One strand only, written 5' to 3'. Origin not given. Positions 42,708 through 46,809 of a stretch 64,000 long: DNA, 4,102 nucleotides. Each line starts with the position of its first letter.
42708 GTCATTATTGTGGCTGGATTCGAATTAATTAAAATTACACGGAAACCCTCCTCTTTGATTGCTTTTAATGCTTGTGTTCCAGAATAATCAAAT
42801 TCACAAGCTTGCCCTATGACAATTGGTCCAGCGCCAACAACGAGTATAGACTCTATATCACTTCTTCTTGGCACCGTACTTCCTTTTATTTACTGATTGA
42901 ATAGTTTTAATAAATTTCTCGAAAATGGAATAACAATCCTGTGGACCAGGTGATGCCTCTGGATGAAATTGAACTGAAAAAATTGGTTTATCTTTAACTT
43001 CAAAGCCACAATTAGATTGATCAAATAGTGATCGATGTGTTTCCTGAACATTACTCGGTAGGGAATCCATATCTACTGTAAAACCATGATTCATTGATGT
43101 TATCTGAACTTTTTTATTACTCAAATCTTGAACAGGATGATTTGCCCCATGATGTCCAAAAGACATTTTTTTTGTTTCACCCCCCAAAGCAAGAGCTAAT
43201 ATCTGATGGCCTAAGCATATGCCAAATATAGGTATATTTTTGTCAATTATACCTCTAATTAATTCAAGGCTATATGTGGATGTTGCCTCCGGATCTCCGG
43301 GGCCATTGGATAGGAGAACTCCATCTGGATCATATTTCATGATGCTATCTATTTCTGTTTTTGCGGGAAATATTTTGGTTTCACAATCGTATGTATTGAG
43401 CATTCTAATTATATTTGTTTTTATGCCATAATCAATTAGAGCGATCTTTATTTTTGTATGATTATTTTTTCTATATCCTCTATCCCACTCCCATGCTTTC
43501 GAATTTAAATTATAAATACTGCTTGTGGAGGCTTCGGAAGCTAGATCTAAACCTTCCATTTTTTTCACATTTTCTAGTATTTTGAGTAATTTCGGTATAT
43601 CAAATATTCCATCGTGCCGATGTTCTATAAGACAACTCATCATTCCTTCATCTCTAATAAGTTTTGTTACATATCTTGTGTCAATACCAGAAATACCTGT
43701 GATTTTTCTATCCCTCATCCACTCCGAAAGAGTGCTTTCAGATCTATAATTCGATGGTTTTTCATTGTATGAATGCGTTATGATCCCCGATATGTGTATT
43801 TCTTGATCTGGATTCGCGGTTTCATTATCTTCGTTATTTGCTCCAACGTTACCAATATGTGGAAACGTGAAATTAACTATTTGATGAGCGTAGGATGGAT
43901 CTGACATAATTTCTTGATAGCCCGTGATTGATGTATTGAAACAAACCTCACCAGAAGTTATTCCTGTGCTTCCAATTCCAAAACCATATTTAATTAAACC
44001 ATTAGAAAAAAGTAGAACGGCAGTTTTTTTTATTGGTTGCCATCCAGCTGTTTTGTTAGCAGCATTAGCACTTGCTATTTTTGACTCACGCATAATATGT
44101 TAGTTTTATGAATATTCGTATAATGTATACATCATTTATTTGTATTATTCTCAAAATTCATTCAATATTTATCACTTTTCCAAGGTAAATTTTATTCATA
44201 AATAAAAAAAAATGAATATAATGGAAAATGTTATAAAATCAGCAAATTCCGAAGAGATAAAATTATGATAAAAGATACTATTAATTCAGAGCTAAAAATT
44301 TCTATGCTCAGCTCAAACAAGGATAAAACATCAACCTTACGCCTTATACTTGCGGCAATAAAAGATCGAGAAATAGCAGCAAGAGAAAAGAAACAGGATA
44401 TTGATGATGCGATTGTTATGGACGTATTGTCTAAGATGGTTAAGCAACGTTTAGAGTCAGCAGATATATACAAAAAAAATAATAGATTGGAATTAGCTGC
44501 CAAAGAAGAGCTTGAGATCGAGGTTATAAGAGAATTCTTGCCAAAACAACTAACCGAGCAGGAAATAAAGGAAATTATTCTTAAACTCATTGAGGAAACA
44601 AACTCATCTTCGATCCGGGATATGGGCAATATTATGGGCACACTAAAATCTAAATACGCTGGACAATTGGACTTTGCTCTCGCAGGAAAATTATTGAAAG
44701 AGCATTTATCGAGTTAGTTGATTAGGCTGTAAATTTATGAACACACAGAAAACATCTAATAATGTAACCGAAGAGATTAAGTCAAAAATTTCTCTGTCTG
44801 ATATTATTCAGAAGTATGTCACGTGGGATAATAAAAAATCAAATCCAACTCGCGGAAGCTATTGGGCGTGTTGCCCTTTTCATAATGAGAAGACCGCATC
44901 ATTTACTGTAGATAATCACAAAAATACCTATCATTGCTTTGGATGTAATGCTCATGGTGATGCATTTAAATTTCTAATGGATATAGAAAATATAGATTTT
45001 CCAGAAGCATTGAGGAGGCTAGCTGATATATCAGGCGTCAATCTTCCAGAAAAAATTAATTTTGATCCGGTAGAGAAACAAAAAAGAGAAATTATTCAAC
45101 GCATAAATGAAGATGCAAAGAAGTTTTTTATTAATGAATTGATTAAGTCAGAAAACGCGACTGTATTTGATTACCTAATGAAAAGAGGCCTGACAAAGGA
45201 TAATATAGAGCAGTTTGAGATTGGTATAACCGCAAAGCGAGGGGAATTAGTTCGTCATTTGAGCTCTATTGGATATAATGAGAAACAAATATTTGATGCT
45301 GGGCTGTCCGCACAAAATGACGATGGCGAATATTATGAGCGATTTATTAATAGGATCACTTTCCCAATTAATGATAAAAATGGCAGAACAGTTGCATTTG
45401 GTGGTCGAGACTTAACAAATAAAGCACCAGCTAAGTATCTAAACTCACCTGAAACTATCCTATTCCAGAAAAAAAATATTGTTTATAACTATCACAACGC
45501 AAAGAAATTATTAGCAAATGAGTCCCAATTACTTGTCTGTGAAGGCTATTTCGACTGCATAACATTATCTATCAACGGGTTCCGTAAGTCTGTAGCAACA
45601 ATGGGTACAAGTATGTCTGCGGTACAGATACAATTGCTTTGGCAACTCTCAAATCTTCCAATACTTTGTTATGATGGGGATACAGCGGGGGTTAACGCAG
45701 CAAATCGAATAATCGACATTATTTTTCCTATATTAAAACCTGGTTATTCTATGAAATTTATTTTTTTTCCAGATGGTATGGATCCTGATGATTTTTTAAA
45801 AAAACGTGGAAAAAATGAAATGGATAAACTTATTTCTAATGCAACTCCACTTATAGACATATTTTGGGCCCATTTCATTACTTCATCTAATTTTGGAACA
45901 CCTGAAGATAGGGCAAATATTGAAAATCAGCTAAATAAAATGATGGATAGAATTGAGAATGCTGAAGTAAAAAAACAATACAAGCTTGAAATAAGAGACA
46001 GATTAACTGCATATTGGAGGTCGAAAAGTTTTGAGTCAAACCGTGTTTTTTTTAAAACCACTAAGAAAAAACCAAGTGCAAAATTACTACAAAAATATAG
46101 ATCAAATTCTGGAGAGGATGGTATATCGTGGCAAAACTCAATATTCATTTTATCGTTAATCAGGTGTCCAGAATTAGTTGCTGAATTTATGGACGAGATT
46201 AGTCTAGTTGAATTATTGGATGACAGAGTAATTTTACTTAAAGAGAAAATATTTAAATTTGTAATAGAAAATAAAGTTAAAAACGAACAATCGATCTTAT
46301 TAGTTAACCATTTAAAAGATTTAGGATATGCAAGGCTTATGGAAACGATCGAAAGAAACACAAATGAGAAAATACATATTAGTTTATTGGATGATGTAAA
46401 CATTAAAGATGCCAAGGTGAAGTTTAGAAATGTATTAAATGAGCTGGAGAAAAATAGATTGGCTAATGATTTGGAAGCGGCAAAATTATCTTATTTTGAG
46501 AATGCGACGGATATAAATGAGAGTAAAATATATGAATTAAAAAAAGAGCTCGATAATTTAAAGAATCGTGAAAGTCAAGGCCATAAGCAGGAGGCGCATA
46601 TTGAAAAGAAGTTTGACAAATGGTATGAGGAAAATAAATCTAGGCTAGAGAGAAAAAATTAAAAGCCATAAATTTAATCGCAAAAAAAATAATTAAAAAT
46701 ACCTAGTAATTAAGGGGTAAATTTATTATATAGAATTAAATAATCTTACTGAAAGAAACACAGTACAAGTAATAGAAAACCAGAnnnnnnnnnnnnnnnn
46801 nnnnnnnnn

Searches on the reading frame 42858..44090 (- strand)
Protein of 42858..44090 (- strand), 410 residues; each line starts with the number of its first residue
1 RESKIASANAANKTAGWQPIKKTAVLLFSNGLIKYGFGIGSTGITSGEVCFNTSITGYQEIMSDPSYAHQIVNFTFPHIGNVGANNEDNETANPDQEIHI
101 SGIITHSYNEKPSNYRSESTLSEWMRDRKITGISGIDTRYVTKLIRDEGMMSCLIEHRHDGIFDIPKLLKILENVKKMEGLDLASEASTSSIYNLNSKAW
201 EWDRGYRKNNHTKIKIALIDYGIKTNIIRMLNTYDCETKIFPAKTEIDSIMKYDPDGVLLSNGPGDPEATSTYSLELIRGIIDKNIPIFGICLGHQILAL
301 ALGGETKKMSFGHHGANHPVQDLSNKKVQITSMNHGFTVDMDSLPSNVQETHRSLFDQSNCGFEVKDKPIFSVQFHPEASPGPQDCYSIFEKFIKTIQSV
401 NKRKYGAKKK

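Call 53: search_protein_families(library=pfam, proteins=[window:42858-44090:-], max_evalue=0.001)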
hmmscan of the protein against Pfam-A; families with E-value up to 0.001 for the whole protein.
window:42858-44090:- (410 aa): 3 families
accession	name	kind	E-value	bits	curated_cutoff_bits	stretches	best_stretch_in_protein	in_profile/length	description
PF00117.34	GATase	-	1.5e-52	178.5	22.8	1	218-395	2-189/190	Glutamine amidotransferase class-I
PF00988.28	CPSase_sm_chain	-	1e-44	151.8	27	1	26-155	1-126/126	Carbamoyl-phosphate synthase small chain, CPSase domain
PF07722.19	Peptidase_C26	-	2.5e-10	41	20.5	1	272-343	92-160/219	Peptidase C26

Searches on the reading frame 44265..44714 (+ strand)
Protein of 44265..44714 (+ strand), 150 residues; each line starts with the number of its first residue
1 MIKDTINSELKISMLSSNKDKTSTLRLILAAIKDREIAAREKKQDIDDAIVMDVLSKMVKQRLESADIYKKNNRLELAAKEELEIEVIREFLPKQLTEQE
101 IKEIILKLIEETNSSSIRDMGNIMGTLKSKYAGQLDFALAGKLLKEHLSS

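Call 53: search_protein_families(library=pfam, proteins=[window:44265-44714:+], max_evalue=0.001)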
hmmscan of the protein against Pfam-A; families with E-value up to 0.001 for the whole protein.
window:44265-44714:+ (150 aa): 2 families
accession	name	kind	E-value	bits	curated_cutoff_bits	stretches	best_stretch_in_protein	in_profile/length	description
PF09424.15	YqeY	-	9.9e-43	146.1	27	1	3-148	1-143/143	Yqey-like protein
PF00771.25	FHIPEP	-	0.00066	18.7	29.1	1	21-132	426-535/657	FHIPEP family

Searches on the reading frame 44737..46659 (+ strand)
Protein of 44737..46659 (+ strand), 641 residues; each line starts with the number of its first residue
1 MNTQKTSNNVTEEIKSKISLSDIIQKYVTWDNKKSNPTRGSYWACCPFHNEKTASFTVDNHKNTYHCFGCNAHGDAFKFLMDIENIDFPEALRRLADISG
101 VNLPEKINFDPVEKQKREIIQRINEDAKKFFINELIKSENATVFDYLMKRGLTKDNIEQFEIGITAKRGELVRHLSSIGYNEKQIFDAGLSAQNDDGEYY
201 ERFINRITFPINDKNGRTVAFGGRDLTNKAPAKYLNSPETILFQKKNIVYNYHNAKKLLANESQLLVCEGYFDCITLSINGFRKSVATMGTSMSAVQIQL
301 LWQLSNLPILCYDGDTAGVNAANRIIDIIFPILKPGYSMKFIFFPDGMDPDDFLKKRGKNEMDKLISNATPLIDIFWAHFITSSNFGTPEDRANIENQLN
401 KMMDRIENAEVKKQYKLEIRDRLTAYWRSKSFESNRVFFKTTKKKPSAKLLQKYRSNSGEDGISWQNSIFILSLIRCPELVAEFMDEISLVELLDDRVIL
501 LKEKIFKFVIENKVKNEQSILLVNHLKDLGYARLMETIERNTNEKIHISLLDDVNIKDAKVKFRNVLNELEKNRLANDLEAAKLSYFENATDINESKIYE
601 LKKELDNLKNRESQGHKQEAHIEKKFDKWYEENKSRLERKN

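Call 53: search_protein_families(library=pfam, proteins=[window:44737-46659:+], max_evalue=0.001)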
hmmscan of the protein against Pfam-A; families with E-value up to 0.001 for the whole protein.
window:44737-46659:+ (641 aa): 6 families
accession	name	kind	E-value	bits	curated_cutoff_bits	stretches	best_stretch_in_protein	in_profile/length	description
PF08275.17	DNAG_N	-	4.6e-38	130.6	26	1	130-256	1-128/128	DNA primase catalytic core, N-terminal domain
PF01807.25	Zn_ribbon_DnaG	-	3e-31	107.6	24.9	1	8-105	3-95/98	CHC2 zinc finger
PF13155.12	Toprim_2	-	4.9e-16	59.3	22.1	1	267-354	2-88/88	Toprim-like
PF13662.12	Toprim_4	-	1.6e-12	47.9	25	1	263-327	1-72/85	Toprim domain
PF01751.28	Toprim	-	5.7e-09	36.5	23.1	1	265-341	2-93/96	Toprim domain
PF13362.12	Toprim_3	-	0.00057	20.7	27.2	0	265-359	2-94/95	Toprim domain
